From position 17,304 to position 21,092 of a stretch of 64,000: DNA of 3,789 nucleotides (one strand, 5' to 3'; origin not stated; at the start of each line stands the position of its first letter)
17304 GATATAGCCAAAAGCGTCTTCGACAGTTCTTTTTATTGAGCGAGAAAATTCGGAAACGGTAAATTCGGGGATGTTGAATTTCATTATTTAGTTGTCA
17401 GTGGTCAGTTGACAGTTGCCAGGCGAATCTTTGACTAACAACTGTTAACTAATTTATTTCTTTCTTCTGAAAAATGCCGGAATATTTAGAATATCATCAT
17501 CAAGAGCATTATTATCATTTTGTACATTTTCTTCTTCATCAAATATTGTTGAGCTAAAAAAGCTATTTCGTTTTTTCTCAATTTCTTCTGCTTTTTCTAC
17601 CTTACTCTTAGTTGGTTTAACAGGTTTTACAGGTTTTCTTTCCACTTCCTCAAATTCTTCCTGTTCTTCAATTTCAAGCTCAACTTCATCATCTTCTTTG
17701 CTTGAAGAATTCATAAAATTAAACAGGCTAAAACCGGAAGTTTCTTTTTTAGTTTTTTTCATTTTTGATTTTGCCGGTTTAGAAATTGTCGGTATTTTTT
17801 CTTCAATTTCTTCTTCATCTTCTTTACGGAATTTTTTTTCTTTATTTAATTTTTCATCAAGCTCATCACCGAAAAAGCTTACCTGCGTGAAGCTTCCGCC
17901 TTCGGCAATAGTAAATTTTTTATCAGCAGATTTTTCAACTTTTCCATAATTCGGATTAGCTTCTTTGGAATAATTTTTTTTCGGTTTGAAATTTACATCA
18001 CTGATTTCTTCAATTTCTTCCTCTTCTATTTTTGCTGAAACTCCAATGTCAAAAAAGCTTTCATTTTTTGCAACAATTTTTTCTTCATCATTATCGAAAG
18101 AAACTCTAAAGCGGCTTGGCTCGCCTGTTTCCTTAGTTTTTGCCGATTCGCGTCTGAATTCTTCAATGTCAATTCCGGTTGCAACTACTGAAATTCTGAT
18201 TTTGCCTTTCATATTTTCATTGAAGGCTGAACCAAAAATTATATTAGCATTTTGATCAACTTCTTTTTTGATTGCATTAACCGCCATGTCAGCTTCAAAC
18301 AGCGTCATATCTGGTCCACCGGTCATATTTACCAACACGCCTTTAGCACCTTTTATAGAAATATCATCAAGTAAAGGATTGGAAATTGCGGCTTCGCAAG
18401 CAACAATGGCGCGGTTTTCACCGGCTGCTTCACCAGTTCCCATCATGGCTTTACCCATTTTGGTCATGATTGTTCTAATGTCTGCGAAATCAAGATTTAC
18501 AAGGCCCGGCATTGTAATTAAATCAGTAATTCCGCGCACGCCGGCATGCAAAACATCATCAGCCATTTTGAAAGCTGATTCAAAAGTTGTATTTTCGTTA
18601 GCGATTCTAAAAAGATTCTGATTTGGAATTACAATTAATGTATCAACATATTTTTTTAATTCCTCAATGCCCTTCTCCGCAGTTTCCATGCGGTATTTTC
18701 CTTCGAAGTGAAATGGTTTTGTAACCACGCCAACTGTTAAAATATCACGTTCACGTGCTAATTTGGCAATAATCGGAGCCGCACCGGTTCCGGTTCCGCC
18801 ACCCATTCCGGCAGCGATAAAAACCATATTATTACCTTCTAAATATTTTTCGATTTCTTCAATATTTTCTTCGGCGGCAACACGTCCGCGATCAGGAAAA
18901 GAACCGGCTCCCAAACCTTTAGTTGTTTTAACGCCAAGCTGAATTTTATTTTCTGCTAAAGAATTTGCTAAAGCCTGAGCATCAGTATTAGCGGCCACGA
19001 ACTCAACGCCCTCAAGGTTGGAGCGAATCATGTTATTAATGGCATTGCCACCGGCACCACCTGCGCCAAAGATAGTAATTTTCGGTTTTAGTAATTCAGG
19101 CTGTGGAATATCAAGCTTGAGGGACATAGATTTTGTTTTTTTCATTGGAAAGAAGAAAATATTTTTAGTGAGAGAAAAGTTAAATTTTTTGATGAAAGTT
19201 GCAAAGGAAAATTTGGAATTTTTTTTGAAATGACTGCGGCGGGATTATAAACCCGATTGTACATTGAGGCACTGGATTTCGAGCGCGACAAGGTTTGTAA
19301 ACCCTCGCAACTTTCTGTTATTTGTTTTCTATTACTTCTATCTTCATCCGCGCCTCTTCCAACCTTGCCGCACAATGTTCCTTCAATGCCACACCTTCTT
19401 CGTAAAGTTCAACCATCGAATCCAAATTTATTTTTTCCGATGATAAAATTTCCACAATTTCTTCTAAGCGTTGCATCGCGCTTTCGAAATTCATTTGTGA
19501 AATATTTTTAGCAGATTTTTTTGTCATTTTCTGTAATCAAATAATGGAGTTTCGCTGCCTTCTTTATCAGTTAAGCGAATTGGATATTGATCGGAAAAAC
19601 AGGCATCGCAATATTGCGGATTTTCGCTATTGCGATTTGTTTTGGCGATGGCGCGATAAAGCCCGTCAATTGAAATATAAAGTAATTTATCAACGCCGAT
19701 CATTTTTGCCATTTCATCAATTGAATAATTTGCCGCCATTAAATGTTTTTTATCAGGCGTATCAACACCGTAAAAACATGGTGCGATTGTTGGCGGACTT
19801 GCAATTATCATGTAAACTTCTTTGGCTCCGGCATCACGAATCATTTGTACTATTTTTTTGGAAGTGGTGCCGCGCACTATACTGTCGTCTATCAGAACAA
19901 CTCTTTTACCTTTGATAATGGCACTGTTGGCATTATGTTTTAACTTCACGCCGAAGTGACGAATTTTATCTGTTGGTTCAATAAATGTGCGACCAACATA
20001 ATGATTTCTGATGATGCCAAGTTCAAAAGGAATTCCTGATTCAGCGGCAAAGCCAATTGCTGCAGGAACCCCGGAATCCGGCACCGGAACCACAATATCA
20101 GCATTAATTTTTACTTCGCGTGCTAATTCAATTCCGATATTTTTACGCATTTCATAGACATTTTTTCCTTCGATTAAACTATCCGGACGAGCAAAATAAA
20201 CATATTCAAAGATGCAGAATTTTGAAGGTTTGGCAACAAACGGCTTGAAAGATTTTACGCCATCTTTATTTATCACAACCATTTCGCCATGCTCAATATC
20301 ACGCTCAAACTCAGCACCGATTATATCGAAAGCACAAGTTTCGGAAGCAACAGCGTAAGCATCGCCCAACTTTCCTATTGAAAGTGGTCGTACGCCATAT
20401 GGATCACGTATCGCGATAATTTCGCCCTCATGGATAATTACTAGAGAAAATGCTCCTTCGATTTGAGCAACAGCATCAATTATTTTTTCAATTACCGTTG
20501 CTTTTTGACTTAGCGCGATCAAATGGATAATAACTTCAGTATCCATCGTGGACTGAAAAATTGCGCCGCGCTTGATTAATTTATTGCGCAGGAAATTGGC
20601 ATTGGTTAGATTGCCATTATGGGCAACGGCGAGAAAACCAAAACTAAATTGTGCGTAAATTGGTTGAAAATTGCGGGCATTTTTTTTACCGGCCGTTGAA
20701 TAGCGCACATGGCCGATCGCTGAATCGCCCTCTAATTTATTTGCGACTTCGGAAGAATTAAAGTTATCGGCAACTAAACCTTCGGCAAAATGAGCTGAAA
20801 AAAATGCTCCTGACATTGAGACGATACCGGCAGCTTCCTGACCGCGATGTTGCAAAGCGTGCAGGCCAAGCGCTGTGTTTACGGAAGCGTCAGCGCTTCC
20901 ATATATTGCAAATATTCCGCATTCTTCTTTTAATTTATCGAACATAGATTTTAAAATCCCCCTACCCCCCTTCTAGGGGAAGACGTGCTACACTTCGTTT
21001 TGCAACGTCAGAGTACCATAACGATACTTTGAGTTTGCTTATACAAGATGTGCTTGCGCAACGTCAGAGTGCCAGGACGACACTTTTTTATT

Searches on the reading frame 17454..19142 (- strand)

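Call 62: search_protein_families(library=pfam, proteins=[window:17454-19142:-], max_evalue=0.00001)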
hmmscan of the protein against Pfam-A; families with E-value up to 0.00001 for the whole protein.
window:17454-19142:- (562 aa): 2 families
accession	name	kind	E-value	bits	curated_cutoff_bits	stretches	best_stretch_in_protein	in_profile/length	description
PF00091.31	Tubulin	-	1.7e-49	169.1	33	1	21-182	1-190/190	Tubulin/FtsZ family, GTPase domain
PF12327.13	FtsZ_C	-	5.2e-37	126.5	27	1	230-325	1-95/95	FtsZ family, C-terminal domain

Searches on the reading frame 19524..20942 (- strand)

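Call 7: search_protein_families(library=pfam, proteins=[window:19524-20942:-], max_evalue=0.01)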
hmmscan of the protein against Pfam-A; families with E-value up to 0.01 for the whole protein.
window:19524-20942:- (472 aa): 4 families
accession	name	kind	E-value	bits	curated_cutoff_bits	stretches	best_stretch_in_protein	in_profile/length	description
PF13537.11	GATase_7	-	2.6e-19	69.8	25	1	83-205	6-121/123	Glutamine amidotransferase domain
PF13522.11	GATase_6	-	7.1e-19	68.6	27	1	70-201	8-130/130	Glutamine amidotransferase domain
PF00156.33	Pribosyltran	-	5.2e-08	32.8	26.3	1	274-377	23-119/158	Phosphoribosyl transferase domain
PF13230.11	GATase_4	-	0.00086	18.7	23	1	68-115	67-114/272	Glutamine amidotransferases class-II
